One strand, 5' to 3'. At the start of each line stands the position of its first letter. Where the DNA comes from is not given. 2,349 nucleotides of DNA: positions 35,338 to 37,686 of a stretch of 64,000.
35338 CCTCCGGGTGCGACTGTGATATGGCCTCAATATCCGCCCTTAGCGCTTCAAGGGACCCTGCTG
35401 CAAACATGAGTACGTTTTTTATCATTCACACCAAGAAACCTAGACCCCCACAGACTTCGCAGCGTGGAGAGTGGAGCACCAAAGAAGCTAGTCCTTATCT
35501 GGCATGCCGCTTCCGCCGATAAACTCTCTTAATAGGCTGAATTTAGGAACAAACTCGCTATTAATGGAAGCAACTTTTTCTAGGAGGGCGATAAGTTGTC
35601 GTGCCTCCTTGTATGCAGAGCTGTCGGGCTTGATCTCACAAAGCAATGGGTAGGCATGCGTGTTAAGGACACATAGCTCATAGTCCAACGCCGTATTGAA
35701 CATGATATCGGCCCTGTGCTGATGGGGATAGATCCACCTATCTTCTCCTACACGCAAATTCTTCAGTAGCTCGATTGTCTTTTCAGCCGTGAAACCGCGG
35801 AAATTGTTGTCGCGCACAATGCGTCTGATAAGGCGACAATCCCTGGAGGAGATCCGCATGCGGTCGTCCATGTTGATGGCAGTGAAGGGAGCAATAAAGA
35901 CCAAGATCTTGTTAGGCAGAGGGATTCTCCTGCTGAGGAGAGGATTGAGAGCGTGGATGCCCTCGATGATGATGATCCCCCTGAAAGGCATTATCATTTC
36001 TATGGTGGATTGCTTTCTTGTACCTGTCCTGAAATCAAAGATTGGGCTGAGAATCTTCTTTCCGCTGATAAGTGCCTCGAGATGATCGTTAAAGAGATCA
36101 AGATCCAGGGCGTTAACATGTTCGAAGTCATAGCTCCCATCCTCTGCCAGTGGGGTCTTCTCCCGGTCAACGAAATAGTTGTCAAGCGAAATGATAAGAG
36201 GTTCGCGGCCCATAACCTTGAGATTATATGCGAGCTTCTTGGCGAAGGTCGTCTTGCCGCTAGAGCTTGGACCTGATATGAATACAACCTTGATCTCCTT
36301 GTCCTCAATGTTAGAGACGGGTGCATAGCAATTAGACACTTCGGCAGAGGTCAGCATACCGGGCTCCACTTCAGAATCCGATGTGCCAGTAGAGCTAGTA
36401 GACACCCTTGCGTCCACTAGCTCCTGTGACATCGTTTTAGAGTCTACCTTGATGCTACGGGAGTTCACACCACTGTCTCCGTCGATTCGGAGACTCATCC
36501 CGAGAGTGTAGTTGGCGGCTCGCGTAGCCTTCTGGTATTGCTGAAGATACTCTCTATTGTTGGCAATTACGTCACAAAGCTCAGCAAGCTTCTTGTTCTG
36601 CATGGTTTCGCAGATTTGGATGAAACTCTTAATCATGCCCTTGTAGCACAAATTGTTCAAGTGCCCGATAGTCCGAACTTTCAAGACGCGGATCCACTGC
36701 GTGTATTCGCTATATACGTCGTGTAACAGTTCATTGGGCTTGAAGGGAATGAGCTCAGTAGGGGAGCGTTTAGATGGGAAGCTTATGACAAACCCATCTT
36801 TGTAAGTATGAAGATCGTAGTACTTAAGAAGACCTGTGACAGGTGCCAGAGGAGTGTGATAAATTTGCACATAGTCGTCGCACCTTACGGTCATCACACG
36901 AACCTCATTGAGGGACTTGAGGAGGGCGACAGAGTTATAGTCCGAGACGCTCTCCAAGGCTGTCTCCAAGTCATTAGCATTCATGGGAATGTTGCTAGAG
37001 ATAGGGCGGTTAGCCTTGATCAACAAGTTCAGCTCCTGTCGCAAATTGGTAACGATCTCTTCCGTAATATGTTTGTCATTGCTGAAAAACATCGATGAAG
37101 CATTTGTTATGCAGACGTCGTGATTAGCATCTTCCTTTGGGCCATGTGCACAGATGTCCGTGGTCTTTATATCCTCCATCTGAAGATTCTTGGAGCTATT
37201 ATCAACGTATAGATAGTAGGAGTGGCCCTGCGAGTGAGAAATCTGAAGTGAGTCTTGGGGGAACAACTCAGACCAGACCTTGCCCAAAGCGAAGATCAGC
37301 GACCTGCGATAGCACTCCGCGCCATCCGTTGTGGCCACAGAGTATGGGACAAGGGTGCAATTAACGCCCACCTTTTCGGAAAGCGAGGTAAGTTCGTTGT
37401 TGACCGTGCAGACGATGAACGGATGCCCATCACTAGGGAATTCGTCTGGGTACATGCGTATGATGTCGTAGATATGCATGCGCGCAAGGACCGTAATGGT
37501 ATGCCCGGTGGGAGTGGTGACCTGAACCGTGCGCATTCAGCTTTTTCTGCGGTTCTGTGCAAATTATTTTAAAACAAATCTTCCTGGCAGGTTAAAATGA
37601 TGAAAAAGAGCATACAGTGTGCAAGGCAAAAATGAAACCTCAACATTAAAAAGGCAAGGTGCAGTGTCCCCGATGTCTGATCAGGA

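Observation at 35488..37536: TGS-domain-like + uridine kinase fusion: bacterial-type architecture in a pyrimidine-salvage enzyme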

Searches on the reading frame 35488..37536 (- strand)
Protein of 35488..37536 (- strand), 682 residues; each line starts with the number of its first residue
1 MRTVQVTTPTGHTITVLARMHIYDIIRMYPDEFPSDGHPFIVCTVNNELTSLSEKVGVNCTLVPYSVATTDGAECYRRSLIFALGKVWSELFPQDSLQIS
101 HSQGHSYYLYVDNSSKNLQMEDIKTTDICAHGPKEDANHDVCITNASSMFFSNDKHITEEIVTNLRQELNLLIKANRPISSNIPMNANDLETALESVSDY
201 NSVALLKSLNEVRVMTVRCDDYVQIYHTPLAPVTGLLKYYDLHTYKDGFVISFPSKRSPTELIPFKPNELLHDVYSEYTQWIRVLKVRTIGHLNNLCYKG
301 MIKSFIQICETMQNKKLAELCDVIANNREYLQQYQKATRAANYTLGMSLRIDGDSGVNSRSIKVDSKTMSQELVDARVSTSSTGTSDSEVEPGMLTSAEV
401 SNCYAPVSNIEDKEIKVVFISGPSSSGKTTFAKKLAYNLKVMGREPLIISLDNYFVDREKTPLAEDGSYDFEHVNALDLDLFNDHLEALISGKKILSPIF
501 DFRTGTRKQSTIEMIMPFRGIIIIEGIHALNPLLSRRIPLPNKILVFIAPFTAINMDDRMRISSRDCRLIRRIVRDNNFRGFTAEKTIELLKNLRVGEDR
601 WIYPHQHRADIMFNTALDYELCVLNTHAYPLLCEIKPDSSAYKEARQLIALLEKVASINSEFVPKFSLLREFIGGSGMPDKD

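Call 3: search_protein_families(library=pfam, proteins=[window:35488-37536:-], max_evalue=1)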
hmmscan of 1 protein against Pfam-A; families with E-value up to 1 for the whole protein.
window:35488-37536:- (682 aa): 22 families
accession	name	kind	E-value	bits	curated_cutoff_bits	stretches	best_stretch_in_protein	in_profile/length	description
PF00485.24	PRK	-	1.2e-16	61.6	22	1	418-615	2-189/196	Phosphoribulokinase / Uridine kinase family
PF20720.3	nSTAND3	-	0.0003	20.9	27.2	1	415-449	17-51/155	Novel STAND NTPase 3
PF00448.28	SRP54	-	0.0016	18.6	22.7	1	416-454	2-40/196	SRP54-type protein, GTPase domain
PF13173.12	AAA_14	-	0.011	16.2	27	1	416-458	3-44/129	AAA domain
PF13479.12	AAA_24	-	0.014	15.7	27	1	417-453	4-32/195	AAA domain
PF08433.16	KTI12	-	0.02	14.8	22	1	418-459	4-45/271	Chromatin associated protein KTI12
PF06745.19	ATPase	-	0.021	14.6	26.6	1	416-453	20-58/231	KaiC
PF01583.26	APS_kinase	-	0.022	15.3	21.1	1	417-449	4-36/152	Adenylylsulphate kinase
PF13671.12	AAA_33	-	0.026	15.2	27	1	417-455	1-34/143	AAA domain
PF01637.24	ATPase_2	-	0.041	14.1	33.2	1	411-453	16-59/225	ATPase domain predominantly from Archaea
PF13238.12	AAA_18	-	0.044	14.7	29.4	1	418-460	1-35/128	AAA domain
PF06414.18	Zeta_toxin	-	0.05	13.5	22.3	1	412-454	13-54/199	Zeta toxin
PF02374.21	ArsA_ATPase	-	0.053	13.2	24.3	1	416-452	2-38/305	Anion-transporting ATPase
PF13191.12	AAA_16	-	0.058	14.3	32.6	1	411-439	20-48/167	AAA ATPase domain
PF25199.1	nSTAND_NTPase5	-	0.064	13.5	34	1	408-440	34-66/145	Novel STAND NTPase 5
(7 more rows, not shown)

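Call 4: search_protein_families(library=ncbifam, proteins=[window:35488-37536:-], max_evalue=1)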
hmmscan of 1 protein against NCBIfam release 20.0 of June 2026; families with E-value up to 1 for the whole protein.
window:35488-37536:- (682 aa): 24 families
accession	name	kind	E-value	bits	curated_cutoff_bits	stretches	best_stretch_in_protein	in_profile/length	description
NF004018.0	PRK05480.1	equivalog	5.5e-28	97.9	180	1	413-616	4-188/210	uridine kinase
TIGR00235.1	udk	equivalog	8.8e-28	97.4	220.3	1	414-615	5-187/207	uridine kinase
NF005655.0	PRK07429.1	subfamily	8.2e-17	61.3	236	1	417-614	10-184/326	phosphoribulokinase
NF005807.0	PRK07667.1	equivalog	2.2e-09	37.1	221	1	409-528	12-129/193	kinase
NF006746.0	PRK09270.1-5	subfamily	1.3e-08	34.1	250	1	413-528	19-133/210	nucleoside/nucleotide kinase family protein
TIGR00959.1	ffh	equivalog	0.00055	18.9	473.2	1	410-454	94-139/428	signal recognition particle protein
NF006744.0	PRK09270.1-3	equivalog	0.00095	18.7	281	1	413-528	21-136/213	nucleoside/nucleotide kinase family protein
NF005115.0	PRK06547.1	equivalog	0.0013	18.1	173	1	409-439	9-39/172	hypothetical protein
TIGR03499.1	FlhF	equivalog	0.0023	18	174.15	1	366-454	149-239/286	flagellar biosynthesis GTPase FlhF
NF053861.1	DS8_antiphage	equivalog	0.0043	14.8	790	1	412-451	367-406/994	anti-phage protein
NF009367.0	PRK12724.1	equivalog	0.0053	15.7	718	1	414-456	222-265/433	flagellar biosynthesis regulator FlhF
NF010341.0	PRK13768.1-3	equivalog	0.023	14.3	355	1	415-452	2-39/257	GTPase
NF041053.1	CobW_rel_Se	equivalog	0.034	13.8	180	1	415-450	1-36/195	CobW-related selenoprotein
TIGR00017.1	cmk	equivalog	0.049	13.3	135.55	1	418-440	5-27/217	(d)CMP kinase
TIGR00176.1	mobB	equivalog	0.051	13.6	76.2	1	417-449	1-33/155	molybdopterin-guanine dinucleotide biosynthesis protein B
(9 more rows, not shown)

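Call 5: search_solved_structures(query=window:35488-37536:-, max_evalue=1, show_alignments=2)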
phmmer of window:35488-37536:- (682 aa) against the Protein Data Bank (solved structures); distinct sequences matched with E-value up to 1: 34.
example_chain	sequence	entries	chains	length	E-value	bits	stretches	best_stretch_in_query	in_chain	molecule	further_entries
9y3v_K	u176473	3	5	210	1.1e-14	56.9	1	417-632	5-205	Uridine kinase P10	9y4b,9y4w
3w8r_A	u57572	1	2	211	1.1e-14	56.9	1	417-538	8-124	Uridine kinase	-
3asy_A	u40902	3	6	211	1.5e-14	56.5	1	417-538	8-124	Uridine kinase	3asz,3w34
7z66_AAAA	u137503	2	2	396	4.2e-09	38.5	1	416-537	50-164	Inorganic pyrophosphatase TTM1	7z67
9sgf_A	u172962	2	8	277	6.3e-09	37.9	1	401-529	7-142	Uridine-cytidine kinase 1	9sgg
1udw_A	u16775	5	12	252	1e-08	37.2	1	417-612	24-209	Uridine-cytidine kinase 2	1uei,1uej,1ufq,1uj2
6pwz_A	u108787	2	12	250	1e-08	37.2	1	417-612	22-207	Uridine-cytidine kinase 2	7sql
9qko_B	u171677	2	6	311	1.1e-08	37.1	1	418-613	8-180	cyanobacteria specific phoshoribulokinase from Hyella disjuncta PCC 6712 | cyanobacteria specific phosphoribulokinase from Chroococcidiopsis PCC 6712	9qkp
6n53_A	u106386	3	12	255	1.1e-08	37.1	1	417-612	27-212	Uridine-cytidine kinase 2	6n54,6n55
1xrj_A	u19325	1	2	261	1.2e-08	36.9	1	417-612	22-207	Uridine-cytidine kinase 2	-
2jeo_A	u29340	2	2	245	1.7e-08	36.4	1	417-529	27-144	URIDINE-CYTIDINE KINASE 1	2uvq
6hzk_A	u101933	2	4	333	2.1e-07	32.8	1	415-614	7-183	Phosphoribulokinase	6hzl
6kev_A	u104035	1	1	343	2.1e-07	32.8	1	415-614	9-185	Phosphoribulokinase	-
9qkn_A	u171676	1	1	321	2.9e-07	32.4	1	418-611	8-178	Uridine kinase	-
6gve_J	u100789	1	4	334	4.7e-07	31.7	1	415-611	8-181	Phosphoribulokinase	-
1tje_A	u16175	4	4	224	0.52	11.7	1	40-142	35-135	Threonyl-tRNA synthetase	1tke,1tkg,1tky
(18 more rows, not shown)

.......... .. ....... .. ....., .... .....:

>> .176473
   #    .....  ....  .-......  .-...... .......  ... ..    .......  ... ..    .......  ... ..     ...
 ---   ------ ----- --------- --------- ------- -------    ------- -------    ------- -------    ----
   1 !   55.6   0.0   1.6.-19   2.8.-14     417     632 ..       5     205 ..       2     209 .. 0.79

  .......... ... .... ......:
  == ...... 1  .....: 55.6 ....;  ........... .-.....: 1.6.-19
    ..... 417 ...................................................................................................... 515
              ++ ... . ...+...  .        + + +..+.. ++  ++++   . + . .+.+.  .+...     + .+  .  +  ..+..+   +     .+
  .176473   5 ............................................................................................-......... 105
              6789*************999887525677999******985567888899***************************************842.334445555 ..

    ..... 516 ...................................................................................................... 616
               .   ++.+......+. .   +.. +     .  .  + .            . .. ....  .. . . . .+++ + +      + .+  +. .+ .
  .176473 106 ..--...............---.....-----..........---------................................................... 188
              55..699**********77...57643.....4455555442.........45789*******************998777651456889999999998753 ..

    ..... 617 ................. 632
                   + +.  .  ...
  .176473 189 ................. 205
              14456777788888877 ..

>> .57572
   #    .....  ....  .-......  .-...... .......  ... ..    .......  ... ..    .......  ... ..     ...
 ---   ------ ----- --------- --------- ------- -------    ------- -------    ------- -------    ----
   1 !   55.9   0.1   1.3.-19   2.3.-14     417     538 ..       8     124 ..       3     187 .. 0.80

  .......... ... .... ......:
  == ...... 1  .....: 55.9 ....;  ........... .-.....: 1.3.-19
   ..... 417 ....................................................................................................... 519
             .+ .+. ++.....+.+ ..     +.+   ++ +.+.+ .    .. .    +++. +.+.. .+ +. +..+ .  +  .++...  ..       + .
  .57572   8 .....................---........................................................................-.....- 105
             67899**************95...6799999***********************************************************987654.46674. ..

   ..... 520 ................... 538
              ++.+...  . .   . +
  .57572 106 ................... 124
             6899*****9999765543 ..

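Call 6: find_homologous_proteins(query=window:35488-37536:-, max_evalue=0.001)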
Query window:35488-37536:- (682 aa): 4963 proteins with E <= 0.001 among 8000 candidates; the best 120 are listed.
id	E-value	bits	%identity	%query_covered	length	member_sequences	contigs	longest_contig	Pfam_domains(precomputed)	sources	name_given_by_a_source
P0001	0.0e+0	1553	100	100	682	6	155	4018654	PF00485.25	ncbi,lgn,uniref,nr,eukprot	ncbi:Uridine kinase [Giardia duodenalis]|uniref:Uridine kinase n=1 Tax=Giardia intestinalis (strain 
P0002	0.0e+0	1408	91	100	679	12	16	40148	PF00485.25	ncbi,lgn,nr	ncbi:Uridine kinase [Giardia duodenalis ATCC 50581]|nr:Uridine kinase [Giardia intestinalis ATCC 505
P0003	0.0e+0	1346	86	100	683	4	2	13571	PF00485.25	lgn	-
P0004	1.7e-199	682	51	76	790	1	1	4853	PF00485.25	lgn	-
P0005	1.3e-173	597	44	99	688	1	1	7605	-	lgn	-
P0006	1.0e-161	558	41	99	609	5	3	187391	PF00485.25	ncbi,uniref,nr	ncbi:Uridine_kinase [Hexamita inflata]|uniref:Uridine kinase n=1 Tax=Hexamita inflata TaxID=28002 Re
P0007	6.9e-154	532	41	99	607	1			PF00485.25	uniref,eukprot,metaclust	uniref:Uridine kinase n=1 Tax=Trepomonas sp. PC1 TaxID=1076344 RepID=A0A146KB34_9EUKA|eukprot:JAP940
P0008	5.0e-132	460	54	39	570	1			PF00485.25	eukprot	eukprot:gnl/Dysnectes_brevis/1761_a2008_2392.p1 GENE.gnl/Dysnectes_brevis/1761_a2008_2392~~gnl/Dysne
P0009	1.6e-127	445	52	39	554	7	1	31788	PF00485.25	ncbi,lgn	ncbi:MAG: nucleoside kinase [Spirochaetota bacterium]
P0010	9.9e-127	442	50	39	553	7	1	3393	PF00485.25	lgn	-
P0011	7.5e-126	439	51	40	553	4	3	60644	PF00485.25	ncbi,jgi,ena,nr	ncbi:MAG: nucleoside kinase [Spirochaetales bacterium]|nr:nucleoside kinase [Spirochaetales bacteriu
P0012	1.1e-123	432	51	39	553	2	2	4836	PF00485.25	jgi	jgi:uridine kinase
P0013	1.3e-123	432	51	39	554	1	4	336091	PF00485.25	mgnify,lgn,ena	mgnify:CR=1 FL=1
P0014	1.6e-123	431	51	39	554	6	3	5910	PF00485.25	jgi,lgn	jgi:uridine kinase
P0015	6.7e-123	429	50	39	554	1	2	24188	PF00485.25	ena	-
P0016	1.0e-122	429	52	39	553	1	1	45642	PF00485.25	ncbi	-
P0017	2.1e-122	428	52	39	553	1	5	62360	PF00485.25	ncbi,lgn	ncbi:MAG: nucleoside kinase [Spirochaetota bacterium]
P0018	3.4e-122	427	49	39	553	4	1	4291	PF00485.25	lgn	-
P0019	7.3e-122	426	50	39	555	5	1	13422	PF00485.25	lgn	-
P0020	1.6e-121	425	51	39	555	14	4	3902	PF00485.25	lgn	-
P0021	3.4e-121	424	48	39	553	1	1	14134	PF00485.25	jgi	jgi:uridine kinase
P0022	2.0e-120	421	49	39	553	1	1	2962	PF00485.25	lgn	-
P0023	2.1e-120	421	50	40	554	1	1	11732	PF00485.25,PF03215.22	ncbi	-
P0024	9.7e-120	419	49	39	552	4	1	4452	PF00485.25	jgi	jgi:uridine kinase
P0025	1.3e-119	419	51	39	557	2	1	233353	PF00485.25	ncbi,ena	-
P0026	1.1e-118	415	50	39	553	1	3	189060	PF00485.25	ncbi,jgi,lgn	-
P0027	1.5e-118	415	49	39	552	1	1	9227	PF00485.25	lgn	-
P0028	3.6e-118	414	50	39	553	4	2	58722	PF00485.25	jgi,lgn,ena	-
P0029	3.8e-118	414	49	39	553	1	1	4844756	PF00485.25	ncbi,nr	ncbi:MAG: nucleoside kinase [Spirochaetaceae bacterium]|nr:MAG: nucleoside kinase [Spirochaetaceae b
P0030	7.8e-118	413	50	39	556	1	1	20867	PF00485.25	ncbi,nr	ncbi:MAG: nucleoside kinase [Spirochaetales bacterium]|nr:nucleoside kinase [Spirochaetales bacteriu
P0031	1.3e-117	412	50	39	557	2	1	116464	PF00485.25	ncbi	-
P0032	3.4e-117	411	50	39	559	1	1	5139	PF00485.25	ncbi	ncbi:nucleoside kinase [Salinispira pacifica]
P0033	3.9e-117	410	49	40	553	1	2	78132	PF00485.25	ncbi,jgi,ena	jgi:uridine kinase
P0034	6.5e-117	410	50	38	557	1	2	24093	PF00485.25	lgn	-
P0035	4.8e-116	407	49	39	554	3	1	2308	PF00485.25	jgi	-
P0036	6.6e-116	406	47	39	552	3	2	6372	PF00485.25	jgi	jgi:uridine kinase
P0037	1.5e-115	405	49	39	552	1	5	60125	PF00485.25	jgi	jgi:uridine kinase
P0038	2.3e-115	405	48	39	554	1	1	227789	PF00485.25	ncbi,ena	-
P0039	5.4e-115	403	49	39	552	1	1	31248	PF00485.25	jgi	jgi:uridine kinase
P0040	1.4e-114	402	48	39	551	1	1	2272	PF00485.25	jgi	-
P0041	2.9e-114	401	50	38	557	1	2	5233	PF00485.25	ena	-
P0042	3.8e-114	400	49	39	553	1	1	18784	PF00485.25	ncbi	-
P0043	4.0e-114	400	50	39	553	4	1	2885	PF00485.25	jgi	-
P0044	1.4e-113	399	50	39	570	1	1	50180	PF00485.25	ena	-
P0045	1.7e-113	398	50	39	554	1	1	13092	PF00485.25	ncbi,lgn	-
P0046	2.1e-113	398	49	39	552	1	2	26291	PF00485.25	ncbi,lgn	-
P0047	3.0e-113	397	49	39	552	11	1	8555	PF00485.25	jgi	jgi:uridine kinase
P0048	3.3e-112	394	46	39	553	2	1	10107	PF00485.25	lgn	-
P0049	4.7e-112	394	48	39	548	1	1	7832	PF00485.25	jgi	jgi:uridine kinase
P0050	8.7e-112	393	49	37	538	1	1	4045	PF00485.25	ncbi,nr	ncbi:MAG TPA: nucleoside kinase, partial [Spirochaetia bacterium]|nr:nucleoside kinase [Spirochaetia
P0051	9.4e-112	393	46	38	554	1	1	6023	PF00485.25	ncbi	-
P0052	1.1e-111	392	49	39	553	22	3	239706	PF00485.25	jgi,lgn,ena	-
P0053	2.1e-111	391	48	39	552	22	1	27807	PF00485.25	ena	-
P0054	2.1e-111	391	49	39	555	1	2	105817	PF00485.25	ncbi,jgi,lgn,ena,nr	ncbi:MAG: nucleoside kinase [Spirochaetes bacterium]|nr:nucleoside kinase [Spirochaetota bacterium]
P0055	3.9e-111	391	48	39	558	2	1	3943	PF00485.25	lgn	-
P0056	6.8e-111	390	48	40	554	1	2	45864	PF00485.25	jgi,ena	-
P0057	2.3e-110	388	47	39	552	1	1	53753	PF00485.25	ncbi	-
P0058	3.4e-110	387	43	46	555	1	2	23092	PF00485.25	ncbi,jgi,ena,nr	ncbi:MAG: nucleoside kinase [Spirochaetaceae bacterium]|nr:nucleoside kinase [Spirochaetaceae bacter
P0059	5.9e-110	387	48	39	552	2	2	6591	PF00485.25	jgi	jgi:uridine kinase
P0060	9.0e-110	386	47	39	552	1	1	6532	PF00485.25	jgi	jgi:uridine kinase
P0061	1.0e-109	386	48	39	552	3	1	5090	PF00485.25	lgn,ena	-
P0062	1.0e-109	386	48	39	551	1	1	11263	PF00485.25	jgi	-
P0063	6.2e-109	383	46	39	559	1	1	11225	PF00485.25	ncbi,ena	-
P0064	8.7e-109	383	49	39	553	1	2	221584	PF00485.25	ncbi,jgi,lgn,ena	jgi:uridine kinase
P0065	1.1e-108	382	48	39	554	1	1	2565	PF00485.25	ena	-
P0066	1.2e-108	382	47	39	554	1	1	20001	PF00485.25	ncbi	ncbi:MAG: nucleoside kinase [Spirochaetales bacterium]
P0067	2.5e-108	381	49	38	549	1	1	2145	PF00485.25,PF20720.4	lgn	-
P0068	3.8e-108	381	49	38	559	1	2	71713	PF00485.25,PF20720.4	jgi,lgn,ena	-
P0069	5.2e-108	380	49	38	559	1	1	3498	PF00485.25,PF20720.4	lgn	-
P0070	5.2e-108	380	49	38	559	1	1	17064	PF00485.25,PF20720.4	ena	-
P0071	5.9e-108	380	49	38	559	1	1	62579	PF00485.25,PF20720.4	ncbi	-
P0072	9.1e-108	379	51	38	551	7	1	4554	PF00485.25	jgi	jgi:uridine kinase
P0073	9.6e-108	379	51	39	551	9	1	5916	PF00485.25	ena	-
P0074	9.7e-108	379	49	38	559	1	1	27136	PF00485.25,PF20720.4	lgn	-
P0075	1.3e-107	379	49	38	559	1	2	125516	PF00485.25,PF20720.4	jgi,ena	-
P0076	1.5e-107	379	48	40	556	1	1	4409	PF00485.25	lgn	-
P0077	3.8e-107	377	54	38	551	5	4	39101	PF00485.25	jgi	jgi:uridine kinase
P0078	9.3e-107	376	49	38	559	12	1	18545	PF00485.25,PF20720.4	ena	-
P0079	1.3e-106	376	49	39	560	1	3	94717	PF00485.25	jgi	jgi:uridine kinase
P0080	2.8e-106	374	50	39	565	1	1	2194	PF00485.25,PF20720.4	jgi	jgi:uridine kinase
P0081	6.9e-106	373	49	39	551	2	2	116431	PF00485.25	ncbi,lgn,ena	-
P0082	7.5e-106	373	46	38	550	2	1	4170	PF00485.25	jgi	-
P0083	2.1e-105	372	47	39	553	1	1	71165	PF00485.25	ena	-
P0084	4.4e-105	371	49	39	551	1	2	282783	PF00485.25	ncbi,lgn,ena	-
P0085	7.5e-105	370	49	39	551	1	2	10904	PF00485.25,PF20720.4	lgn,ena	-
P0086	1.5e-104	369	47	39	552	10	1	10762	PF00485.25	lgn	-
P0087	2.3e-104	368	49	39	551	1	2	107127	PF00485.25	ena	-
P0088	3.0e-104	368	49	39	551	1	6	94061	PF00485.25,PF20720.4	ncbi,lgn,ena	-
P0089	3.5e-104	368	46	41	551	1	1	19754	PF00485.25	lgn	-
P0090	4.7e-104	367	48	39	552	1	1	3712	PF00485.25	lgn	-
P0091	6.7e-104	367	48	38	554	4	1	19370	PF00485.25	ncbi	-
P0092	7.7e-104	366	47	39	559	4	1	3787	PF00485.25,PF20720.4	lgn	-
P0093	1.3e-103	366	45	41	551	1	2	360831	PF00485.25,PF20720.4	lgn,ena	-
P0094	1.6e-103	365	45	41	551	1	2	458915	PF00485.25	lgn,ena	-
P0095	1.8e-103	365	45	41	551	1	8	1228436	PF00485.25,PF20720.4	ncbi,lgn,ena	-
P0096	1.8e-103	365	46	41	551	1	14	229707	PF00485.25,PF20720.4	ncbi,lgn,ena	-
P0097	1.9e-103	365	46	41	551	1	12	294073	PF00485.25,PF20720.4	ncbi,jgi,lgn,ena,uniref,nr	ncbi:nucleoside kinase [Ruminiclostridium cellobioparum]|jgi:uridine kinase|uniref:nucleoside kinase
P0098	2.0e-103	365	50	39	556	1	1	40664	PF00485.25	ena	-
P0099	2.2e-103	365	49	39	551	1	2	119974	PF00485.25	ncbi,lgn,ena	-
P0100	2.2e-103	365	49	39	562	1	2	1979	PF02824.28,PF00485.25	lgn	-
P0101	2.3e-103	365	48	39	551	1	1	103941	PF00485.25,PF20720.4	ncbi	-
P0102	2.4e-103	365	45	41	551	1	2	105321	PF00485.25,PF20720.4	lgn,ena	-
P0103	3.2e-103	364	49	39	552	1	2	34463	PF00485.25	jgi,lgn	jgi:uridine kinase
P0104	3.6e-103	364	46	41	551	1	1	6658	PF00485.25,PF20720.4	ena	-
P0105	3.7e-103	364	45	41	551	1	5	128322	PF00485.25,PF20720.4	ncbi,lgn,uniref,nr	ncbi:nucleoside kinase [Ruminiclostridium cellobioparum]|uniref:Uridine kinase n=1 Tax=Ruminiclostri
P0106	4.0e-103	364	48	38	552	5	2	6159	PF00485.25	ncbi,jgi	-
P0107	4.6e-103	364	49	39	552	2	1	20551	PF00485.25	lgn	-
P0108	4.9e-103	364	44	46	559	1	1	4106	PF00485.25,PF20720.4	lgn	-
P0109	5.1e-103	364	51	38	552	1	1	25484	PF00485.25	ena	-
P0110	6.2e-103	363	46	41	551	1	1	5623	PF00485.25,PF20720.4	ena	-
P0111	6.5e-103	363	46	41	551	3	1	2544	PF00485.25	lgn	-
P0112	7.2e-103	363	47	40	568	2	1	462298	PF00485.25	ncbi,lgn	-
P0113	1.1e-102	363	48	39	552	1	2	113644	PF00485.25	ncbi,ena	-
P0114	1.3e-102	362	50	39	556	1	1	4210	PF00485.25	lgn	-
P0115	1.3e-102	362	48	39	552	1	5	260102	PF00485.25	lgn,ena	-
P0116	1.3e-102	362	48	39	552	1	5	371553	PF00485.25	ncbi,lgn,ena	-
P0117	1.4e-102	362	49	39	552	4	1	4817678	PF00485.25,PF20720.4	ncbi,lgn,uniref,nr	ncbi:nucleoside kinase [Ruminiclostridium herbifermentans]|uniref:Nucleoside kinase n=1 Tax=Ruminicl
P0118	1.6e-102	362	52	39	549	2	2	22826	PF00485.25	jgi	jgi:uridine kinase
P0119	2.0e-102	362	48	39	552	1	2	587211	PF00485.25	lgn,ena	-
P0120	2.4e-102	362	48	39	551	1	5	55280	PF00485.25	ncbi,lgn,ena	-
